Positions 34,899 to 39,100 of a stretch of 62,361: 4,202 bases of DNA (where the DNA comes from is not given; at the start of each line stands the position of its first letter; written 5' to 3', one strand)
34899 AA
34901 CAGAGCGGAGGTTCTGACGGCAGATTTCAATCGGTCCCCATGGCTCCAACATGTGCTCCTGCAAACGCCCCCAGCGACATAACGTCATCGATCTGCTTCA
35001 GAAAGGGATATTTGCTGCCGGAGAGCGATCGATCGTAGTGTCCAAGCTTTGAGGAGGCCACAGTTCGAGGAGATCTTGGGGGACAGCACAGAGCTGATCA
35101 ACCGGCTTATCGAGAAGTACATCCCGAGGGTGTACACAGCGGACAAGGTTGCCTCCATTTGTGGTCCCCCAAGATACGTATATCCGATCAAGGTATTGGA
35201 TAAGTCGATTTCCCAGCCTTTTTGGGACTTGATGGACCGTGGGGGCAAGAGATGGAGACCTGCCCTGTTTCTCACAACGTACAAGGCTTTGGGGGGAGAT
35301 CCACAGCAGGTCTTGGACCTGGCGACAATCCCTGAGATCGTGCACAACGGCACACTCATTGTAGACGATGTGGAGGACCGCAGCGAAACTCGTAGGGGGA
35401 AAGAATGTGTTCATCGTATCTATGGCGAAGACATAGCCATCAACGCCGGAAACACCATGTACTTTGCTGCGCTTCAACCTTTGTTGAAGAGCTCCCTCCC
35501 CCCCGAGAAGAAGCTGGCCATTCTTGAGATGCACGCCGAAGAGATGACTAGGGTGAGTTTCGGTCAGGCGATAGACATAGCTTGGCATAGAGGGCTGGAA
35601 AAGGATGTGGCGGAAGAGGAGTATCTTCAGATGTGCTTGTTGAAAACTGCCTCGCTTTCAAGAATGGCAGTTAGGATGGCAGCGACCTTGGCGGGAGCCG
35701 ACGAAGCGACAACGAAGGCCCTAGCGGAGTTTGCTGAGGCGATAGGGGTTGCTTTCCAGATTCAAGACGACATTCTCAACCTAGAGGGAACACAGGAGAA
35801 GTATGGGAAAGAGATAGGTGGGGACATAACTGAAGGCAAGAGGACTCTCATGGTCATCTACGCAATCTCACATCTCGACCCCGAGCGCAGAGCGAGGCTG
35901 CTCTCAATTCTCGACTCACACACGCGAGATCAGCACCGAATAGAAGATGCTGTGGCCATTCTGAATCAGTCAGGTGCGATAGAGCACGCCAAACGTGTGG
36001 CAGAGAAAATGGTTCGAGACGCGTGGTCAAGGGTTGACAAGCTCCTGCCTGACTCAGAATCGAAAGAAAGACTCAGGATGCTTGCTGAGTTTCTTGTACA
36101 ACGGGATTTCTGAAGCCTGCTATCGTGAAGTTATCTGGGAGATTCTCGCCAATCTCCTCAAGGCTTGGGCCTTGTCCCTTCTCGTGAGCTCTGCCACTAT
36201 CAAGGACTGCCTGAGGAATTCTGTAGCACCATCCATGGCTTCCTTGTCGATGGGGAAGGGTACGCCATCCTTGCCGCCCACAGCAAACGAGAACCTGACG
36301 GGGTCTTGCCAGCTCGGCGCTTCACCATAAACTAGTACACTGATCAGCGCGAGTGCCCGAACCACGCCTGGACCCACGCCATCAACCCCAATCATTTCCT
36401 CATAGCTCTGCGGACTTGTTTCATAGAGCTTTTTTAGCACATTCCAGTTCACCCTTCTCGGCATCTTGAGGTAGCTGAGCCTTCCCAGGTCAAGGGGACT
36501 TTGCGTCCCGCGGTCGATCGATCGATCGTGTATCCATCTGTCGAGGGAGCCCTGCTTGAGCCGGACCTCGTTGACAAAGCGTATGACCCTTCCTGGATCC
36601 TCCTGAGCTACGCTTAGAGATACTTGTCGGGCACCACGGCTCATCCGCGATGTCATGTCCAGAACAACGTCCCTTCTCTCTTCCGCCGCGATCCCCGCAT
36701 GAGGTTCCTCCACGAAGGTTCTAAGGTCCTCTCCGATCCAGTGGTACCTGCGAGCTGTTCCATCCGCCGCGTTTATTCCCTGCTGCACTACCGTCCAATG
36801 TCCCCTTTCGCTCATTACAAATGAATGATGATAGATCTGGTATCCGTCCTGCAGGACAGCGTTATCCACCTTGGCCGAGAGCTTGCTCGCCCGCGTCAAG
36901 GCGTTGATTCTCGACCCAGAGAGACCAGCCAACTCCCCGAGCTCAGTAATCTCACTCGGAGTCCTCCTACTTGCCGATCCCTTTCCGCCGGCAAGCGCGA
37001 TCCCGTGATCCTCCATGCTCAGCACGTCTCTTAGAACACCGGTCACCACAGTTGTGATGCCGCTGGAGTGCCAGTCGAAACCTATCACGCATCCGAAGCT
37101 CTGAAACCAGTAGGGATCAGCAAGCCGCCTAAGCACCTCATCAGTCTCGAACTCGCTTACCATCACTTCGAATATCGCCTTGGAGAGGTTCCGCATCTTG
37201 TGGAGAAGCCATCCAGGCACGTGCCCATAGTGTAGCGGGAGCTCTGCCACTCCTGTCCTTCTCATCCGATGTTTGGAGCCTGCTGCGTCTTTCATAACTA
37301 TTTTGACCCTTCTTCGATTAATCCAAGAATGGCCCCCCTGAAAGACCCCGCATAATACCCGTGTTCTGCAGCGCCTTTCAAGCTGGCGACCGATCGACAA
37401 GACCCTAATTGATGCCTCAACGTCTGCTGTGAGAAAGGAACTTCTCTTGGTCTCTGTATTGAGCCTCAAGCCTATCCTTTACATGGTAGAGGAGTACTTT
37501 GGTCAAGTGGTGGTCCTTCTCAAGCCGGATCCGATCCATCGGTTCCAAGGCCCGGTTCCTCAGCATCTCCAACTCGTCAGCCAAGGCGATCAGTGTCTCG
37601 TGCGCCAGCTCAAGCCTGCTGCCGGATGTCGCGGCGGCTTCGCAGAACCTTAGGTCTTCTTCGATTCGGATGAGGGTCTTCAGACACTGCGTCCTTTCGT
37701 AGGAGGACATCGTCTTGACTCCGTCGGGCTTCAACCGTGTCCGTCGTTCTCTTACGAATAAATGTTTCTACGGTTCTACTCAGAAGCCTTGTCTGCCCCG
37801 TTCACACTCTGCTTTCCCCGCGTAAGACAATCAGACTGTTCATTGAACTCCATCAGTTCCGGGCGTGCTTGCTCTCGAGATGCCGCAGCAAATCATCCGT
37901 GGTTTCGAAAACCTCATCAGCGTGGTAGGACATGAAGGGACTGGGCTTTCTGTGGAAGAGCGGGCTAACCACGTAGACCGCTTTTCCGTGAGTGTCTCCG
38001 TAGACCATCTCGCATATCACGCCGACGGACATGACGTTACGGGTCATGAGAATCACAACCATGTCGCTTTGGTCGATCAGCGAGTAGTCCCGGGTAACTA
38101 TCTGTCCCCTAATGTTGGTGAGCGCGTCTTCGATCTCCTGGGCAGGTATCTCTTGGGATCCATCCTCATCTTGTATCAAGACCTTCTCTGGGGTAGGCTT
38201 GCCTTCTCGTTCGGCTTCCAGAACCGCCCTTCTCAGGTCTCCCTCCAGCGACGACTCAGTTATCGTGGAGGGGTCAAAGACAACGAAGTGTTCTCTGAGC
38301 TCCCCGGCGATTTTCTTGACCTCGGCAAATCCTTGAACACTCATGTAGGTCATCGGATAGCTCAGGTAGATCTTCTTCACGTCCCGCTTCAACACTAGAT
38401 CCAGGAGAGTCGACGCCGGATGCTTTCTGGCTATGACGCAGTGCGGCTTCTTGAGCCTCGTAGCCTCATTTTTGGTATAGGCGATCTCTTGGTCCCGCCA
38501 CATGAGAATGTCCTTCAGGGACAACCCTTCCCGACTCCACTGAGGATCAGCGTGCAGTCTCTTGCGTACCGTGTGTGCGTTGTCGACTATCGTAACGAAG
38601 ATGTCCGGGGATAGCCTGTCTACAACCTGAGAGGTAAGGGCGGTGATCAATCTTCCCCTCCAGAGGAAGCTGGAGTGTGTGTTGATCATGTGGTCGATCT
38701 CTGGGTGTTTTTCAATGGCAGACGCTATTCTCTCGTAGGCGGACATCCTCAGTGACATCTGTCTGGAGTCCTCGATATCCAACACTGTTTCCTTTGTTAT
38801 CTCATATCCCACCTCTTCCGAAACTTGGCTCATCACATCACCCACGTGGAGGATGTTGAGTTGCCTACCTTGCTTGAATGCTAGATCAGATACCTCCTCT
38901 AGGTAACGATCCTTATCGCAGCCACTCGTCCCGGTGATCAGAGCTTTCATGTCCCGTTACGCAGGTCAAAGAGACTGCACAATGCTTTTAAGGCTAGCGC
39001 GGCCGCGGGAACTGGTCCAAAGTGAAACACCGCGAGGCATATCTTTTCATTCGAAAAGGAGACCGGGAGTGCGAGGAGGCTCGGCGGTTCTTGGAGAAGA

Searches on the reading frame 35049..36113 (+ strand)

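Call 71: search_protein_families(library=pfam, proteins=[window:35049-36113:+], max_evalue=0.000001)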
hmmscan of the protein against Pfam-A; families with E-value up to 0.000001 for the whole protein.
window:35049-36113:+ (354 aa): 1 family
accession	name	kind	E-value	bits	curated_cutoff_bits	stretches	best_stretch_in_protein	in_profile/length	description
PF00348.22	polyprenyl_synt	-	8.7e-74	248.3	27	1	52-304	2-250/251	Polyprenyl synthetase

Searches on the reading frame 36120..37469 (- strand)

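Call 71: search_protein_families(library=pfam, proteins=[window:36120-37469:-], max_evalue=0.000001)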
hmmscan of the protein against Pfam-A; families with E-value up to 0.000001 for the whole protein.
window:36120-37469:- (449 aa): 1 family
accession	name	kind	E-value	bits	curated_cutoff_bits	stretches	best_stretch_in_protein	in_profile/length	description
PF05559.16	DUF763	-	1.6e-126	422.3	35.5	1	73-407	1-319/319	Protein of unknown function (DUF763)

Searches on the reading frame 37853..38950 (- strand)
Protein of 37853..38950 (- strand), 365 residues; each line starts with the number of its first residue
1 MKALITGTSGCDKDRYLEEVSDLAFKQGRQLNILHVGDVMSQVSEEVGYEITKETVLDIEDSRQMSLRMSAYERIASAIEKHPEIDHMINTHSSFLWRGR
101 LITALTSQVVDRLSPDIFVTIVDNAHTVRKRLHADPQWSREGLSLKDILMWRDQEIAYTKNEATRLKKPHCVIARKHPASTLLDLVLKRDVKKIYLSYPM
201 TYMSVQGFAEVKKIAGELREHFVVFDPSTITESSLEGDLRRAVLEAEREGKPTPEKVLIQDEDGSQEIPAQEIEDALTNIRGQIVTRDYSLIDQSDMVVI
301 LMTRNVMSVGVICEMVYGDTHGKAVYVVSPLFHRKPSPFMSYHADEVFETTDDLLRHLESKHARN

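Call 71: search_protein_families(library=pfam, proteins=[window:37853-38950:-], max_evalue=0.000001)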
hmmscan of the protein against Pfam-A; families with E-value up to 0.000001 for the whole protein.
window:37853-38950:- (365 aa): 1 family
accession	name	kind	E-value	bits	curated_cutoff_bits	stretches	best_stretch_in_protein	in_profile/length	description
PF13207.12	AAA_17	-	7.5e-10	39.7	27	1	6-141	1-128/136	AAA domain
